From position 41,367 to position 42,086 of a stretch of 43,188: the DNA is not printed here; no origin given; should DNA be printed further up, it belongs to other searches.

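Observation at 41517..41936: Canonical RRM glycine-rich RNA-binding protein encoded by a phage-like element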

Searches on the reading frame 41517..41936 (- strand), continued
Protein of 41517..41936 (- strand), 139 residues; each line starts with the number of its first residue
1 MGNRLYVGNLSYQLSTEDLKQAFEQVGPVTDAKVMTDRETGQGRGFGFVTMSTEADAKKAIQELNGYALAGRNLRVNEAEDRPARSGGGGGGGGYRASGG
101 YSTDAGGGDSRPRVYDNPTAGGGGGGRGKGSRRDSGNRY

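Call 23: find_encoding_contigs(protein=P0021, flank=10000, max_places=3)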
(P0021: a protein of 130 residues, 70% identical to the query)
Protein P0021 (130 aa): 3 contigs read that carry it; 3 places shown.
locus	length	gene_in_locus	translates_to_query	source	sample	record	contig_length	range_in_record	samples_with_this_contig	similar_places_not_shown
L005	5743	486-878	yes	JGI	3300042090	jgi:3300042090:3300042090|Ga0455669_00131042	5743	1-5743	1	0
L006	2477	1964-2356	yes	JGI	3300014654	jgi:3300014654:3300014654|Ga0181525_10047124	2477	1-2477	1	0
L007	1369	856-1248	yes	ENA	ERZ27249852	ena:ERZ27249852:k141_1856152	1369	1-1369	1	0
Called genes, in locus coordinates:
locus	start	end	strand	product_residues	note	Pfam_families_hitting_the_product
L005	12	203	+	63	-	-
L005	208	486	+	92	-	-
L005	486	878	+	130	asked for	PF00076:RRM_1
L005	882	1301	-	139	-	-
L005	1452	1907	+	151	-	-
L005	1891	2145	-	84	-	-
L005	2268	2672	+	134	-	PF00782:DSPc (weak)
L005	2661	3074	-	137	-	-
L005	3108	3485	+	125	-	-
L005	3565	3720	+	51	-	-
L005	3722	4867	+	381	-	PF04542:Sigma70_r2, PF04539:Sigma70_r3 (faint), PF04545:Sigma70_r4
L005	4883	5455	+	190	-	PF13521:AAA_28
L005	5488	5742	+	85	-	?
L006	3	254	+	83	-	?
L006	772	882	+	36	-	-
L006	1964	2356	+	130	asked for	PF00076:RRM_1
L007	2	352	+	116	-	?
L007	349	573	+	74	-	-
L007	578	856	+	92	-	-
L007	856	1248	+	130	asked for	PF00076:RRM_1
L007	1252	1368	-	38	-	?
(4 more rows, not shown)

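Call 24: search_protein_families(library=phrogs, max_evalue=0.001, proteins=[L001:2-2590:+, L001:2587-3219:+, L001:3333-3671:+, L001:4020-4346:+, L001:4346-4795:+, L001:5223-5594:+, L001:6607-6981:+])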
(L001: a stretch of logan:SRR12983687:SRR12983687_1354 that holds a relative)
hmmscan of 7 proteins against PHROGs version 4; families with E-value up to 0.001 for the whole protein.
L001:2-2590:+ (862 aa): 37 families (the best 25 are shown)
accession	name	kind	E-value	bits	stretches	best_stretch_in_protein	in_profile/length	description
phrog_6320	-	tail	1.7e-54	186.8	3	2-115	87-206/745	tail fiber protein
phrog_5073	-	tail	4.7e-50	172.1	3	85-274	261-437/519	tail fiber protein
phrog_8745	-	tail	4.1e-48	164.6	3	61-283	1383-1605/1803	tail fiber protein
phrog_819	-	tail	6.2e-43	148.1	2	1-114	481-597/1024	tail protein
phrog_366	-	tail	9.7e-40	138.4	4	116-219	312-417/474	tail fiber protein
phrog_10972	-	tail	7.7e-31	108.8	3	314-356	160-202/343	tail fiber protein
phrog_30509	-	tail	5.2e-29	102.1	3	37-106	45-114/254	collagen like minor tail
phrog_18350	-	tail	2.4e-28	100.5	4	6-105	95-198/253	tail fiber protein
phrog_3420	-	unknown function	2.6e-28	99.1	2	1-200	165-369/929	-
phrog_1806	-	tail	1.3e-27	97.8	3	6-138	108-231/276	collagen like minor tail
phrog_29268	-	unknown function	6.2e-25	88.4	2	4-114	406-516/653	-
phrog_1658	-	unknown function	1.3e-24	88.3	4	110-203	40-134/239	-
phrog_17587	-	tail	5.1e-21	75.8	4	1-63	357-419/641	tail fiber protein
phrog_28263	-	tail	4.1e-20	71.7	1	1-197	502-709/1400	tail fiber protein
phrog_36982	-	unknown function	1.1e-19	70.9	3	2-152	560-702/944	-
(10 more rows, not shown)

L001:2587-3219:+ (210 aa): 1 family
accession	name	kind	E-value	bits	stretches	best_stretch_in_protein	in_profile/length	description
phrog_19068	-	unknown function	1.8e-12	48.2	1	29-207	95-264/267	-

L001:3333-3671:+ (112 aa): 0 families

L001:4020-4346:+ (108 aa): 0 families

L001:4346-4795:+ (149 aa): 0 families

L001:5223-5594:+ (123 aa): 0 families

L001:6607-6981:+ (124 aa): 0 families

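Call 25: search_protein_families(library=pfam, max_evalue=0.01, proteins=[L001:2-2590:+, L001:2587-3219:+, L001:3333-3671:+, L001:4020-4346:+, L001:4346-4795:+, L001:5223-5594:+, L001:6607-6981:+])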
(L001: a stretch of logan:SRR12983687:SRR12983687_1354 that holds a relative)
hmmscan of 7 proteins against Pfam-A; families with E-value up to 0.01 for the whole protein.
L001:2-2590:+ (862 aa): 2 families
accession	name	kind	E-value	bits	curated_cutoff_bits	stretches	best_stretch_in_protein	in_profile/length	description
PF01391.23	Collagen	-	4.8e-34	116.4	27.2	4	3-59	3-59/60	Collagen triple helix repeat (20 copies)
PF13385.13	Laminin_G_3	-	6.8e-15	55.9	27.6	1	565-723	3-151/151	Concanavalin A-like lectin/glucanases superfamily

L001:2587-3219:+ (210 aa): 0 families

L001:3333-3671:+ (112 aa): 0 families

L001:4020-4346:+ (108 aa): 0 families

L001:4346-4795:+ (149 aa): 0 families

L001:5223-5594:+ (123 aa): 0 families

L001:6607-6981:+ (124 aa): 0 families

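Call 27: list_cluster_members(proteins=[P0032, P0034, P0043, P0045, P0063, P0073, P0107, P0108, P0111, P0114])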
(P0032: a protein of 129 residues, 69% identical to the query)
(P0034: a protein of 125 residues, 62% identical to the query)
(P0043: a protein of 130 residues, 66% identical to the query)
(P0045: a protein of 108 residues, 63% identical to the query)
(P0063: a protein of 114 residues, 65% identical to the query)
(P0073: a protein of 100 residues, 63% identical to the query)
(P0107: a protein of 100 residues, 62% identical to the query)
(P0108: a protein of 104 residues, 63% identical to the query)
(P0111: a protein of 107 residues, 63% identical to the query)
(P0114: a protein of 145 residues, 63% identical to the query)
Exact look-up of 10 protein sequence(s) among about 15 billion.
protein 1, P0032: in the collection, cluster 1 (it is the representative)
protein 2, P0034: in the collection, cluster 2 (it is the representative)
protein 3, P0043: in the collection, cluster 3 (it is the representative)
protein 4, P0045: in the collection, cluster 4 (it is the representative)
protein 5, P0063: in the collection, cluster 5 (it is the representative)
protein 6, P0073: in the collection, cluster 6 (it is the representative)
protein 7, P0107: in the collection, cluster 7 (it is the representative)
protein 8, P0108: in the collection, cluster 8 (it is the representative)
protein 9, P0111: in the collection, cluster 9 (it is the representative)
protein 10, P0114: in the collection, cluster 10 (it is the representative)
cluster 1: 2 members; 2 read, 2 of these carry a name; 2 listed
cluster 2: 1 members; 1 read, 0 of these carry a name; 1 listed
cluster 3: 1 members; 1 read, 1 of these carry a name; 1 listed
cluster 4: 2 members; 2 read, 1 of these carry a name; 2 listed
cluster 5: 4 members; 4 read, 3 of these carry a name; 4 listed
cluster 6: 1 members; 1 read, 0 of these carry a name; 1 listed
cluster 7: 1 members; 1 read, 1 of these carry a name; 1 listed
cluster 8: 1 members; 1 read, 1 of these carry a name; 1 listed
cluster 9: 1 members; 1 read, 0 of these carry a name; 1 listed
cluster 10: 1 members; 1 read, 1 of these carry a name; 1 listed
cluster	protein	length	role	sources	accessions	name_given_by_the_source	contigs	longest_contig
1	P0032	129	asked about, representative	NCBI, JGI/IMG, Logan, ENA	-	RNA recognition motif-containing protein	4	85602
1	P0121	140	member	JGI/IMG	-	cold-inducible RNA-binding protein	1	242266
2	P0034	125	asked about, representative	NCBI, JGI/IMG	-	-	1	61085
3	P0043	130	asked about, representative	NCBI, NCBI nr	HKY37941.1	MAG TPA: RNA-binding protein, partial [Polyangiaceae bacterium] | RNA-binding protein [Polyangiaceae bacterium]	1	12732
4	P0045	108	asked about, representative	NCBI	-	-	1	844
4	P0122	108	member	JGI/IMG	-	RNA recognition motif-containing protein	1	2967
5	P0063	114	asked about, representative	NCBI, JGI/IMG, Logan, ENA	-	cold-inducible RNA-binding protein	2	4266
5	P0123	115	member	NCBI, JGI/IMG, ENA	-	RNA recognition motif-containing protein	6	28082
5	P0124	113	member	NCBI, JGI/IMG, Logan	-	RNA recognition motif-containing protein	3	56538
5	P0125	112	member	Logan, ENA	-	-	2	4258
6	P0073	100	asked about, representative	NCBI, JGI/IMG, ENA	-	-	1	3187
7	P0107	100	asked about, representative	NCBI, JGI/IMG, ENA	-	RNA recognition motif-containing protein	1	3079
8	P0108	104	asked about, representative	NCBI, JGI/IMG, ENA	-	RNA recognition motif-containing protein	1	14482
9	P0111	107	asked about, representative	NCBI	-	-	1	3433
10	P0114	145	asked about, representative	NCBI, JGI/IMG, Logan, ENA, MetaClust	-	\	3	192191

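Call 29: find_related_loci(query=A1, collection=genome_contigs, flank=5000)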
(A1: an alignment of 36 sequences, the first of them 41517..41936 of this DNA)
Query A1 (139 aa) in genome_contigs; peptide patterns used: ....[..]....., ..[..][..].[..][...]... (x = any residue, [..] = any of these).
600 stretches matched a pattern (row limit reached: there are more); 595 encode a relative of the query (tblastn E <= 1e-3); the best 80 are kept; 80 distinct loci.
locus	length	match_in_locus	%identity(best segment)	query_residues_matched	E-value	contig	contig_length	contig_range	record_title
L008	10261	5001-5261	60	1-87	2e-31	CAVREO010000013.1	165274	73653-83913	MAG: uncultured delta proteobacterium isolate MFD10064.bin.2.54 genome assembly, contig: contig_21108, whole genome shot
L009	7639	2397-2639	64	1-81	1e-30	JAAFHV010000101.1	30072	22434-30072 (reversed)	MAG: Myxococcales bacterium isolate bin26.maxbin.ball.049 WN_Myxococcales_2_scaffold_101, whole genome shotgun sequence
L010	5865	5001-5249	60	1-83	1e-30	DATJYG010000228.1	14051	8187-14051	MAG TPA_asm: Polyangiaceae bacterium isolate SMAG_U15146 k141_329644, whole genome shotgun sequence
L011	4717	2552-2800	60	1-83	2e-30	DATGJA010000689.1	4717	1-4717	MAG TPA_asm: Polyangiaceae bacterium isolate SMAG_U9821 k141_668621, whole genome shotgun sequence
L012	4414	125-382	59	1-86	3e-30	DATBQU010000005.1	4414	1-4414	MAG TPA_asm: Polyangiaceae bacterium isolate SMAG_U4111 k141_847092, whole genome shotgun sequence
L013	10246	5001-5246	63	1-82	6e-30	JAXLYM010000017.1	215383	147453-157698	MAG: Polyangiaceae bacterium isolate STL-MYX13 C2.77.fa-17, whole genome shotgun sequence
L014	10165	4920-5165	63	1-82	2e-29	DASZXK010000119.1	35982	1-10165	MAG TPA_asm: Polyangiaceae bacterium isolate SMAG_U6181 k141_879729, whole genome shotgun sequence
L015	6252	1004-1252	59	1-83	4e-29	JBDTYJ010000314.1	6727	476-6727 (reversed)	MAG: Pseudomonadota bacterium isolate cluster4_bin.137 NODE_38948_length_6727_cov_7.870803, whole genome shotgun sequenc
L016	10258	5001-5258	58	1-86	8e-29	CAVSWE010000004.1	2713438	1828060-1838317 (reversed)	MAG: uncultured delta proteobacterium isolate MFD05705.bin.2.131 genome assembly, contig: contig_27161, whole genome sho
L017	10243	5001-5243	59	1-81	1e-27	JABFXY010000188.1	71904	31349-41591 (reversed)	MAG: Polyangiaceae bacterium isolate Bin8.16 NODE_78_length_71904_cov_6.196458, whole genome shotgun sequence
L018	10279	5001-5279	49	1-93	2e-27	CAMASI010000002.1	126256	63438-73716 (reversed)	MAG: Klebsiella pneumoniae isolate LH-05nov19-24 genome assembly, contig: LH-05nov19-C113, whole genome shotgun sequence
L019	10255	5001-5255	58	1-85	2e-27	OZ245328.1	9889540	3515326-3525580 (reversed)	MAG: Polyangiaceae bacterium isolate ef4d6364-0f41-4c80-b183-af888e385f1b genome assembly, chromosome: 1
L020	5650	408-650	59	1-81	2e-27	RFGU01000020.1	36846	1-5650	MAG: Deltaproteobacteria bacterium isolate J032 k99_41603, whole genome shotgun sequence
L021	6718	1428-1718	53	1-98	3e-27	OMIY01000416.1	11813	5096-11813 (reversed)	bacterium isolate AM_0764 genome assembly, contig: AM_0764_416, whole genome shotgun sequence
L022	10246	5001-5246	57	1-82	3e-27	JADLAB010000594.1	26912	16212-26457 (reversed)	MAG: Polyangiaceae bacterium isolate SJ101 c_000001146532, whole genome shotgun sequence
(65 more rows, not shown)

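Call 33: predict_structure(alignment_id=A1)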
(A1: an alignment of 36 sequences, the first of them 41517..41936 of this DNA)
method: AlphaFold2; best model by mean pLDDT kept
length: 139 residues; sequences in the alignment: 36
mean_pLDDT: 67.3   pTM: 0.50
mean pLDDT of the five models: 67.3, 67.1, 66.8, 65.2, 64.8
residues with pLDDT >= 90: 23; 70-90: 55; 50-70: 5; < 50: 56
segments of 3 or more residues with pLDDT < 50: 85-139
pLDDT, mean of each block of 10 residues (from residue 1): 86 87 90 86 87 89 87 85 45 36 37 44 39 42
secondary structure, 60 per line:
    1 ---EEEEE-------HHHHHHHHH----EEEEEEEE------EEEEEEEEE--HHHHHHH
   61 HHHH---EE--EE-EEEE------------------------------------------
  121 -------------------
elements in order: E4-8 H16-24 E29-36 E43-51 H54-64 E75-78

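Call 34: find_encoding_contigs(protein=P0032, flank=10000, max_places=4)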
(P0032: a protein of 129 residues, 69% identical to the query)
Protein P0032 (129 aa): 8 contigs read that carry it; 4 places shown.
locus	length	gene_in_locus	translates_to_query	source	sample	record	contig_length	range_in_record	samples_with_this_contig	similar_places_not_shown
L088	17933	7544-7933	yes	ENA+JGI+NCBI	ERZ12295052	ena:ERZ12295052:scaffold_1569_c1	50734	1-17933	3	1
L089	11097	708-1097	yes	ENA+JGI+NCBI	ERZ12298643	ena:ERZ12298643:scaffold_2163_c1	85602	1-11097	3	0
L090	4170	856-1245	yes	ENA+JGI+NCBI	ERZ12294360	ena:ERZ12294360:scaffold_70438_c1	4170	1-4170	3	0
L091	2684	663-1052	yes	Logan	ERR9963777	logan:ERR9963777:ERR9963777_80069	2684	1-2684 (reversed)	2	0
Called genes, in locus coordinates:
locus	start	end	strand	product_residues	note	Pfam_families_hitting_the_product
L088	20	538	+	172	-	-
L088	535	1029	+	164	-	PF01385:OrfB_IS605, PF07282:Cas12f1-like_TNB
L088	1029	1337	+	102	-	-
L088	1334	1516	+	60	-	-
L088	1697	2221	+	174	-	-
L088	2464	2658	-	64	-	-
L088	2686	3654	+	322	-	PF01145:Band_7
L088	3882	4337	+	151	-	PF20393:Pro_CA_2 (weak)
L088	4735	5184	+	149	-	-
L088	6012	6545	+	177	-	PF05198:IF3_N, PF00707:IF3_C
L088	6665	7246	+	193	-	PF01844:HNH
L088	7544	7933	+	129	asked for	PF00076:RRM_1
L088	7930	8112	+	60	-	-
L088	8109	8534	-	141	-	-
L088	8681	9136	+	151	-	-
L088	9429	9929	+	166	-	PF00782:DSPc (weak)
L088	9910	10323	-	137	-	-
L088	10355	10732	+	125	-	-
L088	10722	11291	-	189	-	-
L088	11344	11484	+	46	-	-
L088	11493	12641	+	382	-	PF04542:Sigma70_r2, PF04545:Sigma70_r4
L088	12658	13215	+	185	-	PF13521:AAA_28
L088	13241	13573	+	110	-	-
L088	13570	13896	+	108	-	-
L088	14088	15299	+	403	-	PF01139:RtcB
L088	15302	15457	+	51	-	-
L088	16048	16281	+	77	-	-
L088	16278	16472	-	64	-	-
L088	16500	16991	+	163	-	-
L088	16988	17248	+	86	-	-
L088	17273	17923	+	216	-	-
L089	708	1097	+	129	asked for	PF00076:RRM_1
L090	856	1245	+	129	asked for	PF00076:RRM_1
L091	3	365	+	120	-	?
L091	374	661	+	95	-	-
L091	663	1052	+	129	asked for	PF00076:RRM_1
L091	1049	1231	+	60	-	-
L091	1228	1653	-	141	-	-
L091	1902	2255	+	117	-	-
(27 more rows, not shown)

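Call 36: find_related_loci(query=A1, collection=viral_contigs, flank=10000)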
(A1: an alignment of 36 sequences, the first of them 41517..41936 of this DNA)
Query A1 (139 aa) in viral_contigs; peptide patterns used: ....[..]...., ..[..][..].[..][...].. (x = any residue, [..] = any of these).
137 stretches matched a pattern; 43 encode a relative of the query (tblastn E <= 1e-3); 43 distinct loci.
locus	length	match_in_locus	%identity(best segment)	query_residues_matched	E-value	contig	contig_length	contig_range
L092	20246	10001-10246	65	1-82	1e-30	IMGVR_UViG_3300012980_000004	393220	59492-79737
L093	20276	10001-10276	55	1-92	6e-29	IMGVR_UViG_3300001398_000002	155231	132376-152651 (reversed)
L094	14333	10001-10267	59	1-90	2e-28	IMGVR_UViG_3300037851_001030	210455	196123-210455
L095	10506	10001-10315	48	1-106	7e-27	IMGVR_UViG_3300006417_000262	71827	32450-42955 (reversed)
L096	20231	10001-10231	58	5-82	7e-26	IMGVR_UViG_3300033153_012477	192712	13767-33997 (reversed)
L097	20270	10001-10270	53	1-91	8e-26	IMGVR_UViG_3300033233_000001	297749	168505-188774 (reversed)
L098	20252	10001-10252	54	1-84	3e-25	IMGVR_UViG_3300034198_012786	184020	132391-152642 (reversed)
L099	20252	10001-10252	54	1-84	3e-25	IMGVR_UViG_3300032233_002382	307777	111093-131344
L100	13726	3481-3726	54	1-82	4e-25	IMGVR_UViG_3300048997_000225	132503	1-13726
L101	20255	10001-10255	52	1-85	7e-25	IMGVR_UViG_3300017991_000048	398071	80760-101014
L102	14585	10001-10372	44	1-118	3e-24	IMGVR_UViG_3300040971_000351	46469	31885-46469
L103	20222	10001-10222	55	4-77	2e-22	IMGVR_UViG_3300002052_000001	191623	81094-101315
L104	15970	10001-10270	49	1-90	9e-22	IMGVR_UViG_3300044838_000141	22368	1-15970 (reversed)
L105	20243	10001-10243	48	1-81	1e-21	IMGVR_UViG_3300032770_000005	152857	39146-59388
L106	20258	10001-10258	49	5-90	3e-21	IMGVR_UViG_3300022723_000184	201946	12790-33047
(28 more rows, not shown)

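Call 37: search_solved_structures(query=window:41517-41936:-, max_evalue=1e-10)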
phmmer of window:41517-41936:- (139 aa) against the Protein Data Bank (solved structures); distinct sequences matched with E-value up to 1e-10: 97 (the best 60 are shown).
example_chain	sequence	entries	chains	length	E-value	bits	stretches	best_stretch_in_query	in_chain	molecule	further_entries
6r5k_D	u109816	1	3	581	9.3e-40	139.7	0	2-84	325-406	Polyadenylate-binding protein, cytoplasmic and nuclear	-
9cb5_A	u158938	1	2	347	1.3e-29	106.8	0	4-72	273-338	Nucleolin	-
5x8p_v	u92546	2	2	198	4.2e-29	105.2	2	3-80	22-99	protein cS22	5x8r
5mmj_v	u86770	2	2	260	1.2e-28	103.7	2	3-80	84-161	30S ribosomal protein 2, chloroplastic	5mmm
2qfj_A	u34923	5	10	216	3.9e-23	85.8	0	3-83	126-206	FBP-interacting repressor | Poly(U)-binding-splicing factor PUF60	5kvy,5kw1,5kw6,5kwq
3uwt_A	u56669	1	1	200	2.6e-22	83.2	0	4-78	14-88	Poly(U)-binding-splicing factor PUF60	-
2kxf_A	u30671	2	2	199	2.6e-22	83.1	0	4-78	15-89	Poly(U)-binding-splicing factor PUF60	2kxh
7q8a_A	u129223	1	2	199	2.7e-22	83.1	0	4-78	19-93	Poly(U)-binding-splicing factor PUF60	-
7jly_A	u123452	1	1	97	5.4e-22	82.1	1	3-86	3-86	RNA-binding protein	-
3md3_A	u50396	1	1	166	9.4e-22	81.3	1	4-79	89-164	Nuclear and cytoplasmic polyadenylated RNA-binding protein PUB1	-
7z3x_A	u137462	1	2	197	9.9e-22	81.3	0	3-83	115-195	Poly(U)-binding-splicing factor PUF60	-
1fnx_H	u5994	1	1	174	6.9e-21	78.5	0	5-81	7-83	HU ANTIGEN C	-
1fxl_A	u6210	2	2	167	1.6e-20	77.4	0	5-81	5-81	PARANEOPLASTIC ENCEPHALOMYELITIS ANTIGEN HUD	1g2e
5en1_A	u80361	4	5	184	1.8e-20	77.2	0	4-80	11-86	Heterogeneous nuclear ribonucleoproteins A2/B1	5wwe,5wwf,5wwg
5ho4_A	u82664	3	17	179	1.8e-20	77.2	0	4-80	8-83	Heterogeneous nuclear ribonucleoproteins A2/B1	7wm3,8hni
4c7q_A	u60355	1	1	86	2.1e-18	70.5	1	4-82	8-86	RNA-BINDING GLYCINE-RICH PROTEIN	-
2mpu_A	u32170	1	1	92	1.1e-17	68.1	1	4-82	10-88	RBP1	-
5tbx_A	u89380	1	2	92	1.6e-15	61.1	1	4-80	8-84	Cold-inducible RNA-binding protein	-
2ki2_A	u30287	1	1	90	4.2e-14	56.5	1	4-82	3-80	Ss-DNA binding protein 12RNP2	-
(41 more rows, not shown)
